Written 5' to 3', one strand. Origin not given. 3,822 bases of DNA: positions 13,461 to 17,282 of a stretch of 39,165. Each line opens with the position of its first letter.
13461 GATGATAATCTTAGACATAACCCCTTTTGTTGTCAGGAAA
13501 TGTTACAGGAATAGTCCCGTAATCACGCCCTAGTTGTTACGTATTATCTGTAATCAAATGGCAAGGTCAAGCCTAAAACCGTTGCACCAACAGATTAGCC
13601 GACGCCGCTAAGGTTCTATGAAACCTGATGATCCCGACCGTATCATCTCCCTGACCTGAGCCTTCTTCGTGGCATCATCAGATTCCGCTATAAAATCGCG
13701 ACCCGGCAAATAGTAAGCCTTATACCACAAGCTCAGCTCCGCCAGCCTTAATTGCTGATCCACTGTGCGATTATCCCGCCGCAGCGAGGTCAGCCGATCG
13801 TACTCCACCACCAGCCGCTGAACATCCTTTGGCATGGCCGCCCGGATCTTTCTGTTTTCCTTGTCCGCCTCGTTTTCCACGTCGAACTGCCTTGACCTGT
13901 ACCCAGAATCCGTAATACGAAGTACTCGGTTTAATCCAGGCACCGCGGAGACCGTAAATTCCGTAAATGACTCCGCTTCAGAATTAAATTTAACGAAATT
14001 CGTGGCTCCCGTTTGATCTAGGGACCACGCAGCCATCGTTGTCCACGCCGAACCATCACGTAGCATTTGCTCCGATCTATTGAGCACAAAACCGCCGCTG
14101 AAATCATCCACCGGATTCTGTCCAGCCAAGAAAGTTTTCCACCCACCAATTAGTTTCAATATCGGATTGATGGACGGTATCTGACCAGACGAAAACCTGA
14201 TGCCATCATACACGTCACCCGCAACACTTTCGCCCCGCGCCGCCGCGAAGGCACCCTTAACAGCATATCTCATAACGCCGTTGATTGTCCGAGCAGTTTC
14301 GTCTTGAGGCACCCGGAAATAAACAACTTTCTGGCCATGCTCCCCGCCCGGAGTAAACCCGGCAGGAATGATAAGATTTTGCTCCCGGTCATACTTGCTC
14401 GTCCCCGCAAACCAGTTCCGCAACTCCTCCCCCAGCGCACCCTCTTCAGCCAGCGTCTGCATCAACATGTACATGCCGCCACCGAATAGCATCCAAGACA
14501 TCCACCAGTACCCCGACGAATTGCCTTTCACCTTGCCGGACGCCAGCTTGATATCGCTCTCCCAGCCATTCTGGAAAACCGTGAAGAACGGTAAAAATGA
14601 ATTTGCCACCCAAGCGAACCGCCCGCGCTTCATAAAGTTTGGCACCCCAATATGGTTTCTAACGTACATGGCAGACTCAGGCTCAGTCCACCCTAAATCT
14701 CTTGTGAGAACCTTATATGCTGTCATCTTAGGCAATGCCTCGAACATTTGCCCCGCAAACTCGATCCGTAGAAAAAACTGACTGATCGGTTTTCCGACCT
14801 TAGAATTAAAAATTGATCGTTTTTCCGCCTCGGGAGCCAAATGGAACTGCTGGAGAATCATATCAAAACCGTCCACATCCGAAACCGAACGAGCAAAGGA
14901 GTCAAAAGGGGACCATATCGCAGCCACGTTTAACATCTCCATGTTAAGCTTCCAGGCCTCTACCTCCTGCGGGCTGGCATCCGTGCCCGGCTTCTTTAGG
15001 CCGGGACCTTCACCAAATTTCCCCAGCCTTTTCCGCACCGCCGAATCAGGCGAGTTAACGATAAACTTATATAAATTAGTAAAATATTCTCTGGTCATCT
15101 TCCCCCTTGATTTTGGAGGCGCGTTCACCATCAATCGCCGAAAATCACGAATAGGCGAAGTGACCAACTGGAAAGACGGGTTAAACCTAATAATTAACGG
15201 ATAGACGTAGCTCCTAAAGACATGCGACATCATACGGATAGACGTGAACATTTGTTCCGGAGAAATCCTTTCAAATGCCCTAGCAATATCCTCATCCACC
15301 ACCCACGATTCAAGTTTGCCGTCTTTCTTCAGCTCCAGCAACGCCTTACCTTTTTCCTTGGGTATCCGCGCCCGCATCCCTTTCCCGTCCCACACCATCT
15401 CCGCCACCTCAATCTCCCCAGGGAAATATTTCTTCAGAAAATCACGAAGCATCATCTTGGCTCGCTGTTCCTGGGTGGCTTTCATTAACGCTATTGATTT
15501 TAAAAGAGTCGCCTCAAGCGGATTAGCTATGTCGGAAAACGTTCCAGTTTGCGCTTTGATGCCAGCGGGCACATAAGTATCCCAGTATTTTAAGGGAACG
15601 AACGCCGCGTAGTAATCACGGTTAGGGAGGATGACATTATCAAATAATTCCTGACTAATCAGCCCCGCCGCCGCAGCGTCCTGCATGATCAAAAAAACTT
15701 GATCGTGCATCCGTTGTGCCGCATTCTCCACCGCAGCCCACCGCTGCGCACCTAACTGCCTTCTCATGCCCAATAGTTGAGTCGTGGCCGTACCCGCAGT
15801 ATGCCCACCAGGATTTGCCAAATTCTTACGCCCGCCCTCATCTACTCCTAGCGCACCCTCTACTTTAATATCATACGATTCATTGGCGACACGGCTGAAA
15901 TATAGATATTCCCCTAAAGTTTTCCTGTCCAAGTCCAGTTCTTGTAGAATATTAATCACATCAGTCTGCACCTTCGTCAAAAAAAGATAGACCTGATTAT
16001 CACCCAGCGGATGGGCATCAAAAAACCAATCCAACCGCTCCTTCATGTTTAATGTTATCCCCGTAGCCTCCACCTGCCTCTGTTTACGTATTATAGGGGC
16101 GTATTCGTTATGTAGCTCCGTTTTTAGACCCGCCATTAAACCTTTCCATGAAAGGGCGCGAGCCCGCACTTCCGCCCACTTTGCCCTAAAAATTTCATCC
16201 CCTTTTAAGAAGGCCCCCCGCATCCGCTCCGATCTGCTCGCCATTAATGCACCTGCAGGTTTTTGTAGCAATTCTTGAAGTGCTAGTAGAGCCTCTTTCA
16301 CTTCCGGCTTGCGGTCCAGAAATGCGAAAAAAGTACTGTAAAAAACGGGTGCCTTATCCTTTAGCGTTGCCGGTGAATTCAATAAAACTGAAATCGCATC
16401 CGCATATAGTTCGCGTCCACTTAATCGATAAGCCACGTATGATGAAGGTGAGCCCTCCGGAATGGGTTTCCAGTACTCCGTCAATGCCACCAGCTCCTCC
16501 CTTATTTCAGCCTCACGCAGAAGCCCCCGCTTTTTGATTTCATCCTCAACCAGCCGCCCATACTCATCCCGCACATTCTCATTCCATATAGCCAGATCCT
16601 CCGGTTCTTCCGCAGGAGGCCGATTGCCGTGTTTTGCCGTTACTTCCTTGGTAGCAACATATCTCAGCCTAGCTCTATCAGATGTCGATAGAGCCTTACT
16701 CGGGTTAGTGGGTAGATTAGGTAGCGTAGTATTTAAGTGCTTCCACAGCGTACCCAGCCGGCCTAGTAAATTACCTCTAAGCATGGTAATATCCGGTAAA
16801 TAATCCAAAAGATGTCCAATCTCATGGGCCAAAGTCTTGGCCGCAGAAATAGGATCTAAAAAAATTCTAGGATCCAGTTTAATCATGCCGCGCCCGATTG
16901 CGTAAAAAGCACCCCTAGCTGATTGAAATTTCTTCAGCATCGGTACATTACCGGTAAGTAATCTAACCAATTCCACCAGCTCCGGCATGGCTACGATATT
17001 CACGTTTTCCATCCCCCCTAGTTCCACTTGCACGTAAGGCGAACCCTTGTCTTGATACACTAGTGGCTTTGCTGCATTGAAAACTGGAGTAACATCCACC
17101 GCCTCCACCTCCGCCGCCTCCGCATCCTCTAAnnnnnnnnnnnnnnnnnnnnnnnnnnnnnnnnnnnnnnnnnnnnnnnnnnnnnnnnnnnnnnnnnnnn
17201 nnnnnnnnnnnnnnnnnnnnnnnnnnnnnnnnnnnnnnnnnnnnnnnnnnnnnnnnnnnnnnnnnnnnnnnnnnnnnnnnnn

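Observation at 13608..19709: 2,033-aa giant protein (about 16% of the genome) at the end of the structural operon, resembling a polyvalent injected protein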

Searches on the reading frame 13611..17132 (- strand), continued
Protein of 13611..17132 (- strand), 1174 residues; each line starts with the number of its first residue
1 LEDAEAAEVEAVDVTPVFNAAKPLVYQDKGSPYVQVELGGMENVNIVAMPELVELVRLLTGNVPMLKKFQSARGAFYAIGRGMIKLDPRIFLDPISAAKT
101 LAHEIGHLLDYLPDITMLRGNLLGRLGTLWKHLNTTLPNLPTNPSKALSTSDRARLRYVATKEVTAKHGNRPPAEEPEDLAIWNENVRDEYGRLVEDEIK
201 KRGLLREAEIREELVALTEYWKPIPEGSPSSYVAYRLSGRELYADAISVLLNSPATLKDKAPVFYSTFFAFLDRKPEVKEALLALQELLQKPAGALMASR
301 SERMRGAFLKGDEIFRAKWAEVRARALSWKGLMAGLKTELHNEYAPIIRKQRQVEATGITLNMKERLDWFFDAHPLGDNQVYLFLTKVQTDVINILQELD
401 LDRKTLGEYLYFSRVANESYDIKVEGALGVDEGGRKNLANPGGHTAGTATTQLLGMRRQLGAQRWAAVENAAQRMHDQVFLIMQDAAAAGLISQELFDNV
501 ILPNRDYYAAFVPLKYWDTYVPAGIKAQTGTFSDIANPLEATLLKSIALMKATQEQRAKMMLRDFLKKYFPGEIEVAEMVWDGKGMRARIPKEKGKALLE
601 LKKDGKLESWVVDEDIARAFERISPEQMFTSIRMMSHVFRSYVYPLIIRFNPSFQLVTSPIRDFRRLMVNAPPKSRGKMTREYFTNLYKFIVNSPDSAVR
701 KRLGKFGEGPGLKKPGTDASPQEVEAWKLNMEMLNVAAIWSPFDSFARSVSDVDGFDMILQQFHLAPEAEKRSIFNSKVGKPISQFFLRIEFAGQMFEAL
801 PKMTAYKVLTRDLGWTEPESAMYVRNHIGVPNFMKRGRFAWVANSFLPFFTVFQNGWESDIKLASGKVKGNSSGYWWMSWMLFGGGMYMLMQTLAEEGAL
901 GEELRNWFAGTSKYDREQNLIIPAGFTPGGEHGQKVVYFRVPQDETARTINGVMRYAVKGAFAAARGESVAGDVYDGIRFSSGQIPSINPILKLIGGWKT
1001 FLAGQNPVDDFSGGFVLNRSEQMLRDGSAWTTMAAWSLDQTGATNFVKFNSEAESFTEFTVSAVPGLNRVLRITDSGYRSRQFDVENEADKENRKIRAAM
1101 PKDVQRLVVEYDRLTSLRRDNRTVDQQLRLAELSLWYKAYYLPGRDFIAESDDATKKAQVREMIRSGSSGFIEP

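Call 55: fold_search(model_id=the predicted structure, library=pdb)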
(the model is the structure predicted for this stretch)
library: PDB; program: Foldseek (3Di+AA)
matches with E <= 10: 105; with E <= 0.001: 0
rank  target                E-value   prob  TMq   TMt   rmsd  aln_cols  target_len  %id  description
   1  1j7n_B                1.8e-01  0.12  0.08  0.12  32.3       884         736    9  Anthrax Toxin Lethal factor (released 2001-11-07)
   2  1zxv_A                1.9e-01  0.12  0.08  0.11  31.8       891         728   10  X-Ray Crystal Structure of the Anthrax Lethal Factor Bound to a Small Molecule Inhibitor, BI-MFM3, 3-{5-[5-(4-Chloro-p (released 2005-07-05)
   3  5o8x_A                2.2e-01  0.14  0.05  0.12  21.4       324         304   13  The X-ray Structure of Catenated Lytic Transglycosylase SltB1 from Pseudomonas aeruginosa (released 2017-11-29)
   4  1j7n_A                2.4e-01  0.13  0.09  0.14  32.1       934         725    9  Anthrax Toxin Lethal factor (released 2001-11-07)
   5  7k58_A                4.1e-01  0.06  0.07  0.03  50.4      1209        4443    8  Structure of outer-arm dyneins bound to microtubule with microtubule binding state 1(MTBS-1) (released 2021-09-29)
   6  1pwv_A                4.8e-01  0.08  0.09  0.13  31.3       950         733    9  Crystal structure of Anthrax Lethal Factor wild-type protein complexed with an optimised peptide substrate. (released 2004-02-03)
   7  6d0y_C                7.5e-01  0.04  0.07  0.09  36.7      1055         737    8  X-ray Crystal Structure of PGC-1beta C-terminus bound to the CBP80-CBP20 Cap Binding Complex (released 2018-04-25)
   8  1pww_B                9.1e-01  0.06  0.08  0.12  32.1       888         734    9  Crystal structure of Anthrax Lethal Factor active site mutant protein complexed with an optimised peptide substrate in (released 2004-01-27)
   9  6ymv_A                9.1e-01  0.03  0.06  0.07  29.8       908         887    9  Cryo-EM structure of yeast mitochondrial RNA polymerase partially-melted transcription initiation complex (PmIC) (released 2020-12-02)
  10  9ed4_A                9.5e-01  0.04  0.08  0.05  33.8      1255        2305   10  A composite map of mTORC1-Rag-Ragultor-4EBP1 on membrane (released 2025-09-10)
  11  8jpo_A                9.5e-01  0.03  0.07  0.09  24.7       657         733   11  Cryo-EM structure of ATP bound human ClC-6 (released 2023-09-20)
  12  1pwv_B                9.9e-01  0.06  0.08  0.13  33.1       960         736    8  Crystal structure of Anthrax Lethal Factor wild-type protein complexed with an optimised peptide substrate. (released 2004-02-03)
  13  7qd8_A                1.3e+00  0.02  0.06  0.07  38.8       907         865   10  Cryo-EM structure of Tn4430 TnpA transposase from Tn3 family in apo state (released 2022-10-26)
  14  9k6g_A                1.3e+00  0.03  0.08  0.08  29.8       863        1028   10  Structure of human LINE-1 ORF2p with endogenous dsDNA and RNA/cDNA hybrid (released 2025-10-22)
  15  5jag                  1.4e+00  0.05  0.07  0.13  28.3       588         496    8  LeuT T354H mutant in the outward-oriented, Na+-free Return State (released 2016-06-01)
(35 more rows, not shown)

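Call 57: fold_search(model_id=the predicted structure, library=viral)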
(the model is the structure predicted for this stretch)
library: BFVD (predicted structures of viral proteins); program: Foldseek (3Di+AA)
matches with E <= 10: 199; with E <= 0.001: 64
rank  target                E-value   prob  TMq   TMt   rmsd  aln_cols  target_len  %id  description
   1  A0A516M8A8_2          8.4e-33  1.00  0.50  0.51  35.8      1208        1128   19  (no name in the UniProt tables at hand)
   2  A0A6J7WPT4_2          4.8e-20  1.00  0.45  0.43  29.7      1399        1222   14  Large polyvalent protein associated domain-containing protein [uncultured Caudovirales phage]
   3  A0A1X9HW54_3          8.1e-20  1.00  0.42  0.39  31.6      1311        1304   15  (no name in the UniProt tables at hand)
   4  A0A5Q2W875            5.9e-18  1.00  0.45  0.43  36.9      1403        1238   12  (no name in the UniProt tables at hand)
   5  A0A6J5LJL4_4          1.1e-17  1.00  0.40  0.37  35.8      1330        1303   13  LT_GEWL domain containing protein [uncultured Caudovirales phage]
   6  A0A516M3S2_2          1.6e-17  1.00  0.43  0.43  19.7      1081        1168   14  (no name in the UniProt tables at hand)
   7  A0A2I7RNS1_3          2.0e-17  1.00  0.42  0.46  28.5      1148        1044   14  (no name in the UniProt tables at hand)
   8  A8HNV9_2              3.6e-17  1.00  0.43  0.39  29.3      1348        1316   13  (no name in the UniProt tables at hand)
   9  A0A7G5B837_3          3.7e-17  1.00  0.41  0.45  23.4      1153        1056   15  Uncharacterized protein [Ralstonia phage Alix]
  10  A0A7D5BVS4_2          1.1e-16  1.00  0.41  0.47  22.1      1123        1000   14  (no name in the UniProt tables at hand)
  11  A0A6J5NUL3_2          1.5e-16  1.00  0.40  0.49  15.2      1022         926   14  Uncharacterized protein [uncultured Caudovirales phage]
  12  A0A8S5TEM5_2          2.5e-16  1.00  0.39  0.40  12.7       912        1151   13  Large polyvalent protein associated domain 38 [Siphoviridae sp. ct1yA16]
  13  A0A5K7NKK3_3          3.0e-16  1.00  0.41  0.46  14.0       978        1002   12  (no name in the UniProt tables at hand)
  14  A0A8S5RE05            4.0e-16  1.00  0.39  0.34  27.4      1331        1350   12  Type I restriction enzyme Methylase [virus sp. ctqq75]
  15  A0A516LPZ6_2          8.9e-16  1.00  0.42  0.37  12.8      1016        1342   13  (no name in the UniProt tables at hand)
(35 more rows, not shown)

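Call 64: search_protein_families(library=pfam, proteins=[P0104, P0044], max_evalue=0.01)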
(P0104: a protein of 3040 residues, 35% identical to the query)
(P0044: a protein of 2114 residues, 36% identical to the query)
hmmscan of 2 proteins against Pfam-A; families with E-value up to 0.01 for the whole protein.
P0104 (3040 aa): 1 family
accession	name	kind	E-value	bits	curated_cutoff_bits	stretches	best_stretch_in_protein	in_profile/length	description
PF18857.6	LPD38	-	3.9e-05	24.2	27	1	2778-2884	4-106/189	Large polyvalent protein associated domain 38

P0044 (2114 aa): 1 family
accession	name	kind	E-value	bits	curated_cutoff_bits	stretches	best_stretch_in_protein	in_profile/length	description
PF18762.7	Kinase-PolyVal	-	2.9e-10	40.8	27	1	439-597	4-153/160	Serine/Threonine/Tyrosine Kinase found in polyvalent proteins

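Call 74: find_encoding_contigs(protein=P0006, flank=10000, max_places=1)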
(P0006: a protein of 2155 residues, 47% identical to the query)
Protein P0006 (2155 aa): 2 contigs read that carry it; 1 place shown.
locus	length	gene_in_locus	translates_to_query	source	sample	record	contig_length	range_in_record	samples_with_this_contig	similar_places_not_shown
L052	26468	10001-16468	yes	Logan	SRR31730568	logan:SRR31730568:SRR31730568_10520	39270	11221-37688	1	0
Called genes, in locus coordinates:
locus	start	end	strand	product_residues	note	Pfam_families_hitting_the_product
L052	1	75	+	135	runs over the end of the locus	-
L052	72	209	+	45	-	-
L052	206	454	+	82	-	-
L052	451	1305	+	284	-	-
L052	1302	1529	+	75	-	-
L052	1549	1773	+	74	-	-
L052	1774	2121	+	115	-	-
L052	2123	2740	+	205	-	-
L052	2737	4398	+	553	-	-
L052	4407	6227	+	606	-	-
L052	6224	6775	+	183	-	-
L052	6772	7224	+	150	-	-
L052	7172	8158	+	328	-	-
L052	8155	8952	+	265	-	PF01507:PAPS_reduct (faint)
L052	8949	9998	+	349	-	-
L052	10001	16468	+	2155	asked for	PF18762:Kinase-PolyVal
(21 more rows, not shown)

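Call 82: search_protein_families(library=pfam, proteins=[P0009, P0161, P0190, P0155], max_evalue=0.01)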
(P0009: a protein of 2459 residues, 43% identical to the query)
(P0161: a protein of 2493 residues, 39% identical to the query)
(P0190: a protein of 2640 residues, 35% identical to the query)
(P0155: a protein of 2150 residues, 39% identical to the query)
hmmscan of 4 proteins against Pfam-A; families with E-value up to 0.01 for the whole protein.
P0009 (2459 aa): 3 families
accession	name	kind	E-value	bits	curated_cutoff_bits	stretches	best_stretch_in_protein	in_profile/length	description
PF18819.6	MuF_C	-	4.1e-25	88.3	27.6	1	906-1002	6-100/103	Phage MuF-C-terminal domain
PF04002.20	RadC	-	3.9e-11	43.4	22.1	1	1167-1224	57-114/121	RadC-like JAB domain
PF14464.11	Prok-JAB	-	0.0057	17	25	0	1116-1213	8-95/114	Prokaryotic homologs of the JAB domain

P0161 (2493 aa): 3 families
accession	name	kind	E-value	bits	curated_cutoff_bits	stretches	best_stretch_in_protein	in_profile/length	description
PF18819.6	MuF_C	-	4.4e-14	52.9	27.6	1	919-1019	6-102/103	Phage MuF-C-terminal domain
PF04002.20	RadC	-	1e-12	48.4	22.1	1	1176-1240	51-115/121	RadC-like JAB domain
PF14464.11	Prok-JAB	-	0.0037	17.6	25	1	1131-1233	8-100/114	Prokaryotic homologs of the JAB domain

P0190 (2640 aa): 2 families
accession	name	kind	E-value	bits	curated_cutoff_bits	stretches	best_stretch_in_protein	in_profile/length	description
PF04002.20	RadC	-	6.8e-24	84.6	22.1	1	1297-1408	11-119/121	RadC-like JAB domain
PF18819.6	MuF_C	-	3.2e-07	30.9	27.6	1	1038-1134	5-99/103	Phage MuF-C-terminal domain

P0155 (2150 aa): 1 family
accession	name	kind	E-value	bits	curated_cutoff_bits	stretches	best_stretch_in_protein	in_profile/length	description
PF18760.7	ART-PolyVal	-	1.1e-06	29.9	31.2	1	756-811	2-47/140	ADP-Ribosyltransferase in polyvalent proteins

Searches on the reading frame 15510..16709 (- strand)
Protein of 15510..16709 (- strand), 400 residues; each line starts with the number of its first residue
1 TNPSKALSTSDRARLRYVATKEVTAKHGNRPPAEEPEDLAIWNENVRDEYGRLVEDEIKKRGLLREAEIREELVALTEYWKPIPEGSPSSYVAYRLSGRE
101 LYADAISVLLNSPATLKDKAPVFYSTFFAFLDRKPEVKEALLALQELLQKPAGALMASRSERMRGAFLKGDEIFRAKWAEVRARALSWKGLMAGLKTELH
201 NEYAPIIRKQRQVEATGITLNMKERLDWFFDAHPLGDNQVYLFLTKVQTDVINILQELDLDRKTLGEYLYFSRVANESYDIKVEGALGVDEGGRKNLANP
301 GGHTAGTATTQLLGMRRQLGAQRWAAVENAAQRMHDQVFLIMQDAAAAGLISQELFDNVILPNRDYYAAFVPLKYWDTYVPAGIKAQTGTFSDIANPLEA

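Call 14: search_protein_families(library=pfam, proteins=[window:15510-16709:-], max_evalue=10)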
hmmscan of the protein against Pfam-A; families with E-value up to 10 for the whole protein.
window:15510-16709:- (400 aa): 1 family
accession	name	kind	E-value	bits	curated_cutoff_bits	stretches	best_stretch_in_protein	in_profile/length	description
PF17347.7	DUF5377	-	0.26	12.1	25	1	41-84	41-82/96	Family of unknown function (DUF5377)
